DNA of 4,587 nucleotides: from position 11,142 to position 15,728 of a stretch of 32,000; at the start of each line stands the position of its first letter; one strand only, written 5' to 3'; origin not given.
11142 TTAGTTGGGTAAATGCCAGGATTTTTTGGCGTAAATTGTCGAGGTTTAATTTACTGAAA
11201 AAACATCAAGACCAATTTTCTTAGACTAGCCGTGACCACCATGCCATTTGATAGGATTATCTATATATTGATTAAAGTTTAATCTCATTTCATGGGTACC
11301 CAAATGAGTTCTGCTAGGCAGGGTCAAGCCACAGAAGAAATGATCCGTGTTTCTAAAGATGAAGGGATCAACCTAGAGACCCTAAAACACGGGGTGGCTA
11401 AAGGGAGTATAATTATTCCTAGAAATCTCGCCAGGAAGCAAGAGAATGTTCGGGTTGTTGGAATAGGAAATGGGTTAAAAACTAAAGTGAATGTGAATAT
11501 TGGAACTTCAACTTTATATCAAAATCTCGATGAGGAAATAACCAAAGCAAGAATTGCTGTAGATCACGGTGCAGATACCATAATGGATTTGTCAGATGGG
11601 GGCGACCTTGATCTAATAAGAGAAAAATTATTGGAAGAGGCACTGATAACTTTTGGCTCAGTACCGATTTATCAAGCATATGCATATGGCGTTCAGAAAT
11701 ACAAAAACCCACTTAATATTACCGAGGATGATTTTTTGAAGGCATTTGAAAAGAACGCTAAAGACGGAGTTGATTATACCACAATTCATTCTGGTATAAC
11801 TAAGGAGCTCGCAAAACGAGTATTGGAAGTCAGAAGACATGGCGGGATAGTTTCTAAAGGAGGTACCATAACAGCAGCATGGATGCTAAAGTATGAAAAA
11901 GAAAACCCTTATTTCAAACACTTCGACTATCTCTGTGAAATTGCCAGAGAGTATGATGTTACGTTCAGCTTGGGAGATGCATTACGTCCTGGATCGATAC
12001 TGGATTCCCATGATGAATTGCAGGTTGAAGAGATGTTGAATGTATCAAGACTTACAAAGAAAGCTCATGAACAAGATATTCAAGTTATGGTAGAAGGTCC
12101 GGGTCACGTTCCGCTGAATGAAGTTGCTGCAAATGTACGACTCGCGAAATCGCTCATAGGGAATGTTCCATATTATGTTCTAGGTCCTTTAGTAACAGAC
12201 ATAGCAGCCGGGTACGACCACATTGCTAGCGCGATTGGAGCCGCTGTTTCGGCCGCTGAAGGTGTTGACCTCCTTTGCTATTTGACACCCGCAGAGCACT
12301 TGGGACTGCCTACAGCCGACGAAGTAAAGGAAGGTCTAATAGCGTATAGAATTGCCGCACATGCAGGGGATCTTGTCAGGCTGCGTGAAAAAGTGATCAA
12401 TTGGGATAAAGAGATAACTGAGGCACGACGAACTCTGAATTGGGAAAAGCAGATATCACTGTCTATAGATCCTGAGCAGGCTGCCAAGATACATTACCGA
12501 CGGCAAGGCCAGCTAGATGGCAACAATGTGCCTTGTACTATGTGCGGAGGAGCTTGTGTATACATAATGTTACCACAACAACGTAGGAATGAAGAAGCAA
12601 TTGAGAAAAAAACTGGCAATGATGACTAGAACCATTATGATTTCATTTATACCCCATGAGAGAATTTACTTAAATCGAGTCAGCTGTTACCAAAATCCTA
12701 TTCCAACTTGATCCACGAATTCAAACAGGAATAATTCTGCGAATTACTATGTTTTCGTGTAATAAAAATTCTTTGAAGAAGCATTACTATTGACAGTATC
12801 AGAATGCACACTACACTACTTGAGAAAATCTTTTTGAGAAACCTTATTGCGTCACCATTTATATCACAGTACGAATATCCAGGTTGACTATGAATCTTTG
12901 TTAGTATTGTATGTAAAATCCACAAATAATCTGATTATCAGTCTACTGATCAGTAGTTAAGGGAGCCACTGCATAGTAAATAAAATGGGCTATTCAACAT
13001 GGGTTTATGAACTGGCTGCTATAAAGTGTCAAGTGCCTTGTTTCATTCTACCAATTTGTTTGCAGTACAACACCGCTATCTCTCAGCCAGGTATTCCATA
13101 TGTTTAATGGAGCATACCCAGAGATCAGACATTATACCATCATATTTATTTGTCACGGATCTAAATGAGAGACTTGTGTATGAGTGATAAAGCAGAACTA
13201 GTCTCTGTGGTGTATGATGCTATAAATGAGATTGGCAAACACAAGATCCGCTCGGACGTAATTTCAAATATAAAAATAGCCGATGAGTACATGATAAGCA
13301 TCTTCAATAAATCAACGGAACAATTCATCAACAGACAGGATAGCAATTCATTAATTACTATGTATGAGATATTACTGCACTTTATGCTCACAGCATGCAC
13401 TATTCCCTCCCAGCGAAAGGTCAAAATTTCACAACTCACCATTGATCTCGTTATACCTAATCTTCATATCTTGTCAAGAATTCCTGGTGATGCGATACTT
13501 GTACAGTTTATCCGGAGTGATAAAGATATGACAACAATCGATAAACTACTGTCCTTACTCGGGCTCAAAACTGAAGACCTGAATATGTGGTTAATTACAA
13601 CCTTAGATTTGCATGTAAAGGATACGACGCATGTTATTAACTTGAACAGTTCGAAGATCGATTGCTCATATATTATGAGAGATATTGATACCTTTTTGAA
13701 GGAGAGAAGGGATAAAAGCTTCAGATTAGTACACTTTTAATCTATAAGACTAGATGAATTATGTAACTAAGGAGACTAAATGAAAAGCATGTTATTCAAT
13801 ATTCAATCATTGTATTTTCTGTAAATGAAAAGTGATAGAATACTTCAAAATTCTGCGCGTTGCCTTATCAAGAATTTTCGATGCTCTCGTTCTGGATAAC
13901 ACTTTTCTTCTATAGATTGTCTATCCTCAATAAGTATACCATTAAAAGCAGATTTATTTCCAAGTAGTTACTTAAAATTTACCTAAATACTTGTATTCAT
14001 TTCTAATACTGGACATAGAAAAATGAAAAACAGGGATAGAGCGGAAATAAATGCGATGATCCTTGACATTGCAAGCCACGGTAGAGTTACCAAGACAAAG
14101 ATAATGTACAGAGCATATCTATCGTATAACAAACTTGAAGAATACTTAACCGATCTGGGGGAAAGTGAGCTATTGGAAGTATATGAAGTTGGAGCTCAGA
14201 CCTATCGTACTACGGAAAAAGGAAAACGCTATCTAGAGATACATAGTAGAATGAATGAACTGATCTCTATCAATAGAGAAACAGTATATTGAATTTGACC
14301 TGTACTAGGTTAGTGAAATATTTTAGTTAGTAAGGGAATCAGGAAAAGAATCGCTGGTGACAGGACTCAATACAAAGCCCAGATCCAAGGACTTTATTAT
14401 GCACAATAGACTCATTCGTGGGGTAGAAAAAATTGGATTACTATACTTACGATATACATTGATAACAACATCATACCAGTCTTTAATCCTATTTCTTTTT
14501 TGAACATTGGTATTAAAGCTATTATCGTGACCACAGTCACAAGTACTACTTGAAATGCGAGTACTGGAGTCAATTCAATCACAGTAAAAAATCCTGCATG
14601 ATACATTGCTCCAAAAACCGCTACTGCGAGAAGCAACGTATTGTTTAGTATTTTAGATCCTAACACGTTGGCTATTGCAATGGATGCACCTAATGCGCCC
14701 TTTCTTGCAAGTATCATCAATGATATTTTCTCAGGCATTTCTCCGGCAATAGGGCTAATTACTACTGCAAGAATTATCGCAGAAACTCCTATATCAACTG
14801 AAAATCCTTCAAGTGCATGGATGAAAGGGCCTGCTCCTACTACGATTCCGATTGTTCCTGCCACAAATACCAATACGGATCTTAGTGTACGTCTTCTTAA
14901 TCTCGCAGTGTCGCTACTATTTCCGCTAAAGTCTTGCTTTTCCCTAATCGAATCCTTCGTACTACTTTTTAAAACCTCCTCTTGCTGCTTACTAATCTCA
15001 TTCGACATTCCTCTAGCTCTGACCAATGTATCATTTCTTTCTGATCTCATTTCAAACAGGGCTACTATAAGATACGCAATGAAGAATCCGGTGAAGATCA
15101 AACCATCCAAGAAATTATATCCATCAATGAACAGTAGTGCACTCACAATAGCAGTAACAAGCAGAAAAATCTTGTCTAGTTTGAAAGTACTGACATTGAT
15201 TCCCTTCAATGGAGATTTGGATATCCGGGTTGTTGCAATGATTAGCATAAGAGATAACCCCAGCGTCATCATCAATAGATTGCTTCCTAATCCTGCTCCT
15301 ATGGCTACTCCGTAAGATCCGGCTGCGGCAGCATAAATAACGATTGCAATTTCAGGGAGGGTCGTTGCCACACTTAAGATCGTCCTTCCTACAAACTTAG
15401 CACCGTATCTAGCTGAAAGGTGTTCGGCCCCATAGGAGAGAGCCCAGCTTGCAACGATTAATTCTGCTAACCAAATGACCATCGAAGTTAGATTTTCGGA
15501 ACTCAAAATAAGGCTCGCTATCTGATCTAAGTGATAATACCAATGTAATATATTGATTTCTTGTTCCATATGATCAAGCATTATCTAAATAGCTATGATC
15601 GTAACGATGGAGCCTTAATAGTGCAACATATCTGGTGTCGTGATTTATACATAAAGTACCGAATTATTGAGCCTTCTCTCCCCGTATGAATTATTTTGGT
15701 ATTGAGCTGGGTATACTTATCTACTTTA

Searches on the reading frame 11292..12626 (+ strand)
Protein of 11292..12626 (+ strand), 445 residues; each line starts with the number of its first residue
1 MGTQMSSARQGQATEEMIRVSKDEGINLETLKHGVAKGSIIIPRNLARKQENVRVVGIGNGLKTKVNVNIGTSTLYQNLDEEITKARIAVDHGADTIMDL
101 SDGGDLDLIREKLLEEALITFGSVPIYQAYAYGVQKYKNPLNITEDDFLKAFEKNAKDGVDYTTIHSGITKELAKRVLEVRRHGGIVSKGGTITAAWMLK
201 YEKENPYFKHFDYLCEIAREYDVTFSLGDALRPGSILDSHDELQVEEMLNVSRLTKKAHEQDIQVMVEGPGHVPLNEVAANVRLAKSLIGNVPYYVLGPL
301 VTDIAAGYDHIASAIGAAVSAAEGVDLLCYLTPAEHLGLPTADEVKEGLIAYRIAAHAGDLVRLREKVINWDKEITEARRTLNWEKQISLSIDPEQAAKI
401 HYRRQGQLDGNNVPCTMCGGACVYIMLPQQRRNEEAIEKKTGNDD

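Call 8: search_protein_families(library=pfam, proteins=[window:11292-12626:+], max_evalue=0.01)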
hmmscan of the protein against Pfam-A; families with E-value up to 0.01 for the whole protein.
window:11292-12626:+ (445 aa): 1 family
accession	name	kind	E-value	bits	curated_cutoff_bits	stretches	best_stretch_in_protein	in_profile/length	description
PF01964.24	ThiC_Rad_SAM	-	8.1e-175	582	25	1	3-425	1-416/420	Radical SAM ThiC family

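Call 9: search_protein_families(library=ncbifam, proteins=[window:11292-12626:+], max_evalue=0.01)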
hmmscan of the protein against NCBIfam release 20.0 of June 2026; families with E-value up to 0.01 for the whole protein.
window:11292-12626:+ (445 aa): 4 families
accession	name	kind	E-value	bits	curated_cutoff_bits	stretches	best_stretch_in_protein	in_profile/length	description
NF009895.0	PRK13352.1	equivalog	3.4e-176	586.2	410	1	3-436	3-426/430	phosphomethylpyrimidine synthase ThiC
TIGR00190.1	thiC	equivalog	7.7e-163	542.1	460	1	3-424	2-415/423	phosphomethylpyrimidine synthase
TIGR04386.1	ThiC_like_1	exception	7.6e-147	489.5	700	1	3-423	1-416/426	B12 lower ligand biosynthesis ThiC-like protein BzaB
NF006763.1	PRK09284.1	equivalog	1.1e-127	426.9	650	1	12-422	151-554/564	phosphomethylpyrimidine synthase ThiC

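Call 11: find_encoding_contigs(protein=window:11292-12626:+, flank=10000, max_places=10)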
Protein window:11292-12626:+ (445 aa): no gene with exactly this product is on record in the collection.

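Call 13: find_related_loci(query=window:11292-12626:+, collection=genome_contigs, flank=6000)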
Query window:11292-12626:+ (445 aa) in genome_contigs; peptide patterns used: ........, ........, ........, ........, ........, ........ (x = any residue, [..] = any of these).
600 stretches matched a pattern (row limit reached: there are more); 569 encode a relative of the query (tblastn E <= 1e-3); the best 80 are kept; 80 distinct loci.
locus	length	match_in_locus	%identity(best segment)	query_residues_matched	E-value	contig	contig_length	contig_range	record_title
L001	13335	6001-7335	92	1-445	0e+0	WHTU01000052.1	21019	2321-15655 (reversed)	MAG: Nitrososphaeraceae archaeon isolate Dino_bin45 NODE_52_length_21019_cov_65.230347, whole genome shotgun sequence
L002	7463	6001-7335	92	1-445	0e+0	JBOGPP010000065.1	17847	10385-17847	MAG: Nitrososphaeraceae archaeon isolate M3-B2_metabat2.bin.97 k127_330458, whole genome shotgun sequence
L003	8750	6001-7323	93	1-441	0e+0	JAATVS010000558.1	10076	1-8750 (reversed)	Nitrososphaerales archaeon TH5895 k141_43272279.0, whole genome shotgun sequence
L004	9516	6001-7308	80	1-438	0e+0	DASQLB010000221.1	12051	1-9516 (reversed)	MAG TPA_asm: Nitrososphaeraceae archaeon isolate SMAG_U11927 k141_3147655, whole genome shotgun sequence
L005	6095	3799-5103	80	1-435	0e+0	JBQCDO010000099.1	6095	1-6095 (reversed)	MAG: Nitrososphaeraceae archaeon isolate bin1032 k127_4810096, whole genome shotgun sequence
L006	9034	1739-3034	79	1-432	0e+0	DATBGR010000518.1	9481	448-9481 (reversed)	MAG TPA_asm: Nitrososphaeraceae archaeon isolate SMAG_U3842 k141_3571380, whole genome shotgun sequence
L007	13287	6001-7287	82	1-432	0e+0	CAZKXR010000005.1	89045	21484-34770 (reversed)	MAG TPA_asm: uncultured Nitrososphaera sp. isolate binchicken_co274_240 genome assembly, contig: NODE_649_length_89045_c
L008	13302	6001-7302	78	1-435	0e+0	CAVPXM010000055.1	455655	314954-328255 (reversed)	MAG: uncultured Nitrososphaerales archaeon isolate MFD10007.bin.1.217 genome assembly, contig: contig_4664, whole genome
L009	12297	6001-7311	77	1-438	0e+0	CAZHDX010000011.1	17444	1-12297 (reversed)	MAG TPA_asm: uncultured Nitrosopumilaceae archaeon isolate SRP273308_co1_125 genome assembly, contig: NODE_3607_length_1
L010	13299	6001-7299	77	1-435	0e+0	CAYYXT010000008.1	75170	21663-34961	MAG TPA_asm: uncultured Nitrosopumilaceae archaeon isolate SRP136066_co1_402 genome assembly, contig: NODE_194_length_75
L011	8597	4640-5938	77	1-435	0e+0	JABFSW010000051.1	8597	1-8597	MAG: Nitrosarchaeum sp. isolate WB-IL-22 seq_4417, whole genome shotgun sequence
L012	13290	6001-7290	77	1-432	0e+0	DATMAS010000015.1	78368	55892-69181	MAG TPA_asm: Candidatus Nitrosotenuis sp. isolate SMAG_U13332 k141_20397, whole genome shotgun sequence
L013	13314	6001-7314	81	1-439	0e+0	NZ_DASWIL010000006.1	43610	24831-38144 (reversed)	MAG: Nitrososphaera sp. isolate SMAG_U2868 k141_3018150, whole genome shotgun sequence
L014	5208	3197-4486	76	1-432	0e+0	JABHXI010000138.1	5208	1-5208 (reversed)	MAG: Nitrosopumilus sp. isolate SI047_bin32 k141_763775, whole genome shotgun sequence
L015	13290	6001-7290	76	1-432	0e+0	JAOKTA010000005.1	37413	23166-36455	Nitrosopumilus sp. isolate AH-660-L10 AH-660-L10_NODE_5, whole genome shotgun sequence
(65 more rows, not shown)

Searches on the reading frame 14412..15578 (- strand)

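Call 8: search_protein_families(library=pfam, proteins=[window:14412-15578:-], max_evalue=0.01)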
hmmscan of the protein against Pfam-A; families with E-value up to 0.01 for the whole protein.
window:14412-15578:- (388 aa): 1 family
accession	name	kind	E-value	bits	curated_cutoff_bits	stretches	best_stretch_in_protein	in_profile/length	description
PF01699.29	Na_Ca_ex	-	1.2e-32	113.4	24.9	2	234-384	2-151/151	Sodium/calcium exchanger protein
